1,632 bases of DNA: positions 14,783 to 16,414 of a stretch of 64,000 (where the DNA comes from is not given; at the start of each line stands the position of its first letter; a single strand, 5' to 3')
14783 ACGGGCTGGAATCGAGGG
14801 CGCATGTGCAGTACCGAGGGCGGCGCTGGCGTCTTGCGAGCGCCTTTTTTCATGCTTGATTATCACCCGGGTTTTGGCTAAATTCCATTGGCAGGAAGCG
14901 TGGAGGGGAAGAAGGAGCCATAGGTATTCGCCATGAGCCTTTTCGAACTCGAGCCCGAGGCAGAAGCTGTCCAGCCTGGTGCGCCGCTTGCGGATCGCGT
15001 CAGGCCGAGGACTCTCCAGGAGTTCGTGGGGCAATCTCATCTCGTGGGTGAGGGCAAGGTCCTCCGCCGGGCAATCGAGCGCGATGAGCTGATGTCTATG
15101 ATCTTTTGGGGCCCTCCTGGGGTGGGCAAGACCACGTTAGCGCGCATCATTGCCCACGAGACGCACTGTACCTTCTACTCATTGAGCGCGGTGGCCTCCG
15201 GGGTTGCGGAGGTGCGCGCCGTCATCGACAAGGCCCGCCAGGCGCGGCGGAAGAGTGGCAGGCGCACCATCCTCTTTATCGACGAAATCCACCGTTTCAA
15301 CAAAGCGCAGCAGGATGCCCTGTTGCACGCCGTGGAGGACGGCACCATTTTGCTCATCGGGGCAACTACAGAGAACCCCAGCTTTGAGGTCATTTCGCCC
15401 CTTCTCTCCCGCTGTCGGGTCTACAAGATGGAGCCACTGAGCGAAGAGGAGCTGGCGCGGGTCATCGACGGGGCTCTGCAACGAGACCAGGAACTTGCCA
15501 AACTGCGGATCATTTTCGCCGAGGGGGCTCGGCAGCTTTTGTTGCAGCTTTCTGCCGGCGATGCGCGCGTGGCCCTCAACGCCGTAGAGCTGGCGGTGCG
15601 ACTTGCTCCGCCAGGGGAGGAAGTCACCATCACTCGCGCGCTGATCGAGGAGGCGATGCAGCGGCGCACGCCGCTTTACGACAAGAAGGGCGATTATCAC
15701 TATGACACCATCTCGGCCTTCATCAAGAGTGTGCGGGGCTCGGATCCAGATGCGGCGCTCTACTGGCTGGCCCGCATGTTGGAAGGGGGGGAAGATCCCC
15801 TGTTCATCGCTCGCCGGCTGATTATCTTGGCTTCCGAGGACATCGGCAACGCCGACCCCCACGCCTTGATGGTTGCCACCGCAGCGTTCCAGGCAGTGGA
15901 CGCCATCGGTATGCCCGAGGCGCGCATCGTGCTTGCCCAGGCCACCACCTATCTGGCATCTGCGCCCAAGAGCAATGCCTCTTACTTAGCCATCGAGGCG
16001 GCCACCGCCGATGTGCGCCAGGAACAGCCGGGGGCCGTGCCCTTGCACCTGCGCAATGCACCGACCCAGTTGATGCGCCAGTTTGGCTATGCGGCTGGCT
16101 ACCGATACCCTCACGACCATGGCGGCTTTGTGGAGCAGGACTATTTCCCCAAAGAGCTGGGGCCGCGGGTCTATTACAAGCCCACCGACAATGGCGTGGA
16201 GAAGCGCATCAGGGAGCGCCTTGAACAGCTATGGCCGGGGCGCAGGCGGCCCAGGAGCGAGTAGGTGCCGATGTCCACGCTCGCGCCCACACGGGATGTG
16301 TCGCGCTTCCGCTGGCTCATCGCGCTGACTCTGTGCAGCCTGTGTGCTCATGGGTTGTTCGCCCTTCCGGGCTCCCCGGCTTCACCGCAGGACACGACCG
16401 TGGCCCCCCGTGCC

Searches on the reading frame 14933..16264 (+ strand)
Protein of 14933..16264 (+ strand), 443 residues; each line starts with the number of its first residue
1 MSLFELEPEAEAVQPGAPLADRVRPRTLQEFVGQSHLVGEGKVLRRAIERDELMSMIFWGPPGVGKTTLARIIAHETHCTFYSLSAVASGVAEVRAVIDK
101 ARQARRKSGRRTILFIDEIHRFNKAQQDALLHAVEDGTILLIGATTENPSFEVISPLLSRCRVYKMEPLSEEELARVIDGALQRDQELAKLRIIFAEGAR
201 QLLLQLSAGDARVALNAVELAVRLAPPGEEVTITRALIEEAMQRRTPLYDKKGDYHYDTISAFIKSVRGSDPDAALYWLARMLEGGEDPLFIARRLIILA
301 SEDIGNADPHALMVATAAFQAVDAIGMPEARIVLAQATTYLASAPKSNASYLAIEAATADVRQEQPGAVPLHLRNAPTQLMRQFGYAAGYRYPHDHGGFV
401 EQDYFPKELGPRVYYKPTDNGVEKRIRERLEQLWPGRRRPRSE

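Call 39: find_encoding_contigs(protein=window:14933-16264:+, flank=10000, max_places=3)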
Protein window:14933-16264:+ (443 aa): 2 contigs read that carry it; 1 place shown.
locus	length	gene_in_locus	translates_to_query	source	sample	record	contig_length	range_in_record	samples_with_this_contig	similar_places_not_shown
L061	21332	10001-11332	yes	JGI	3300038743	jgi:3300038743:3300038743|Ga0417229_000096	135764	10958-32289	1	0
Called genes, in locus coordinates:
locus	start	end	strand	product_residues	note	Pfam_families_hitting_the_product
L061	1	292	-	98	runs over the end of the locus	-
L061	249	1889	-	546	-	PF07690:MFS_1, PF00854:PTR2, PF07690:MFS_1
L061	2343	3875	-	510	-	PF00370:FGGY_N, PF02782:FGGY_C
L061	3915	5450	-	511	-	PF00149:Metallophos (weak), PF12850:Metallophos_2 (faint)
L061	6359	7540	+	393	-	PF10509:GalKase_gal_bdg, PF00288:GHMP_kinases_N, PF08544:GHMP_kinases_C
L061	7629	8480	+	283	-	PF00294:PfkB, PF08543:Phos_pyr_kin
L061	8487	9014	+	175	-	PF18955:DUF5698, PF10035:DUF2179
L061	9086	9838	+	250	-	PF07885:Ion_trans_2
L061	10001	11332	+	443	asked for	PF05496:RuvB_N, PF00158:Sigma54_activat (faint), PF13191:AAA_16 (faint), PF00004:AAA, PF07728:AAA_5 (weak), PF13173:AAA_14, PF16193:AAA_assoc_2, PF12002:MgsA_C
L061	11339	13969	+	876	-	PF19838:LptD_2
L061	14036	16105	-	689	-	PF00112:Peptidase_C1, PF20773:InhA-like_MAM (weak), PF13860:FlgD_ig (weak)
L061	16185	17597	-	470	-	PF07705:CARDB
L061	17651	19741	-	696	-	PF01590:GAF, PF13185:GAF_2, PF01966:HD (faint), PF13487:HD_5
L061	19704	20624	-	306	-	PF00892:EamA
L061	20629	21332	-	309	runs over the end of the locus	PF23023:Anti-Pycsar_Apyc1, PF00753:Lactamase_B, PF12706:Lactamase_B_2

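Call 74: find_homologous_proteins(query=window:14933-16261:+, max_evalue=1e-50)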
Query window:14933-16261:+ (443 aa): 8000 proteins with E <= 1e-50 among 8000 candidates; the best 120 are listed.
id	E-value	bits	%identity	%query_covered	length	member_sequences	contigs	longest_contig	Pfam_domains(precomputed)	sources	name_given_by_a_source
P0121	1.3e-289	978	100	100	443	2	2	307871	PF13173.13,PF00158.33,PF16193.12,PF00004.36,PF05496.19,PF07728.21,PF12002.14,PF13191.13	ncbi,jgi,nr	ncbi:MAG: replication-associated recombination protein A [bacterium]|jgi:putative ATPase|nr:replicat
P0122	1.4e-258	876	90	99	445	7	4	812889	PF13173.13,PF00158.33,PF16193.12,PF00004.36,PF05496.19,PF07728.21,PF12002.14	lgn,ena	-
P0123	8.1e-257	870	89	100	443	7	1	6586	PF13173.13,PF00158.33,PF16193.12,PF00004.36,PF05496.19,PF07728.21,PF12002.14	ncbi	-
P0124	1.1e-208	711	73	99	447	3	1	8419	PF13173.13,PF00158.33,PF16193.12,PF00004.36,PF05496.19,PF07728.21,PF12002.14,PF01078.28,PF20720.4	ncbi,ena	-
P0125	5.4e-208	709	74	99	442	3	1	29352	PF13173.13,PF16193.12,PF13604.13,PF00004.36,PF13401.13,PF05496.19,PF07728.21,PF13191.13,PF00158.33,PF12002.14,PF01078.28,PF20720.4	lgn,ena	-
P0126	5.3e-204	696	72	100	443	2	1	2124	PF13173.13,PF00158.33,PF16193.12,PF00004.36,PF05496.19,PF07728.21,PF12002.14,PF01078.28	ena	-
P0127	2.0e-203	694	72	99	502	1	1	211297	PF13173.13,PF00158.33,PF16193.12,PF00004.36,PF05496.19,PF07728.21,PF12002.14,PF01078.28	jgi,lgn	jgi:putative ATPase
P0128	3.2e-203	693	71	99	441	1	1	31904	PF13173.13,PF00158.33,PF16193.12,PF00004.36,PF13401.13,PF05496.19,PF07728.21,PF12002.14,PF01078.28,PF20720.4,PF13191.13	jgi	-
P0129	1.1e-202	692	73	95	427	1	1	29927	PF13173.13,PF00158.33,PF16193.12,PF00004.36,PF05496.19,PF07728.21,PF12002.14,PF01078.28,PF20720.4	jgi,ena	-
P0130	2.7e-201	687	70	99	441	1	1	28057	PF13173.13,PF00158.33,PF16193.12,PF00004.36,PF05496.19,PF07728.21,PF12002.14,PF01078.28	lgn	-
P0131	3.2e-201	687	71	100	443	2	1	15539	PF13173.13,PF00158.33,PF16193.12,PF00004.36,PF13401.13,PF05496.19,PF07728.21,PF12002.14,PF01078.28,PF20720.4,PF13191.13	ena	-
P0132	5.4e-200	683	70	100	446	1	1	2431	PF13173.13,PF00158.33,PF16193.12,PF13604.13,PF00004.36,PF05496.19,PF07728.21,PF12002.14,PF01078.28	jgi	-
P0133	4.3e-198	676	72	99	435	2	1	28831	PF13173.13,PF00158.33,PF16193.12,PF00004.36,PF13401.13,PF05496.19,PF07728.21,PF12002.14,PF13191.13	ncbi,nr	ncbi:MAG: replication-associated recombination protein A [candidate division KSB1 bacterium]|nr:repl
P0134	8.0e-198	676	69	99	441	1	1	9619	PF13173.13,PF00158.33,PF16193.12,PF13604.13,PF00004.36,PF13401.13,PF05496.19,PF07728.21,PF12002.14,PF20720.4,PF13191.13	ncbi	-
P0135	2.4e-197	674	71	99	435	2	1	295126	PF13173.13,PF00158.33,PF16193.12,PF00004.36,PF05496.19,PF07728.21,PF12002.14,PF20720.4,PF13191.13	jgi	jgi:putative ATPase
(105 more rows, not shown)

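Call 75: list_cluster_members(proteins=[P0121])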
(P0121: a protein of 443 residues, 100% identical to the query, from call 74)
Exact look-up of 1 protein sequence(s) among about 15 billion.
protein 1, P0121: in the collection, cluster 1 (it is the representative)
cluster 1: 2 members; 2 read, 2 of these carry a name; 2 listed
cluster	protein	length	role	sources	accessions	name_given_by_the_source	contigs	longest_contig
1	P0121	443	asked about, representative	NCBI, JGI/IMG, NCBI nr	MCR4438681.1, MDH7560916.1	MAG: replication-associated recombination protein A [bacterium] | putative ATPase | replication-associated recombination protein A [candidate division KSB1 bacterium]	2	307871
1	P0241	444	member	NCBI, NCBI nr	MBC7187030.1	MAG: replication-associated recombination protein A [Calditrichaeota bacterium] | replication-associated recombination protein A [Calditrichota bacterium]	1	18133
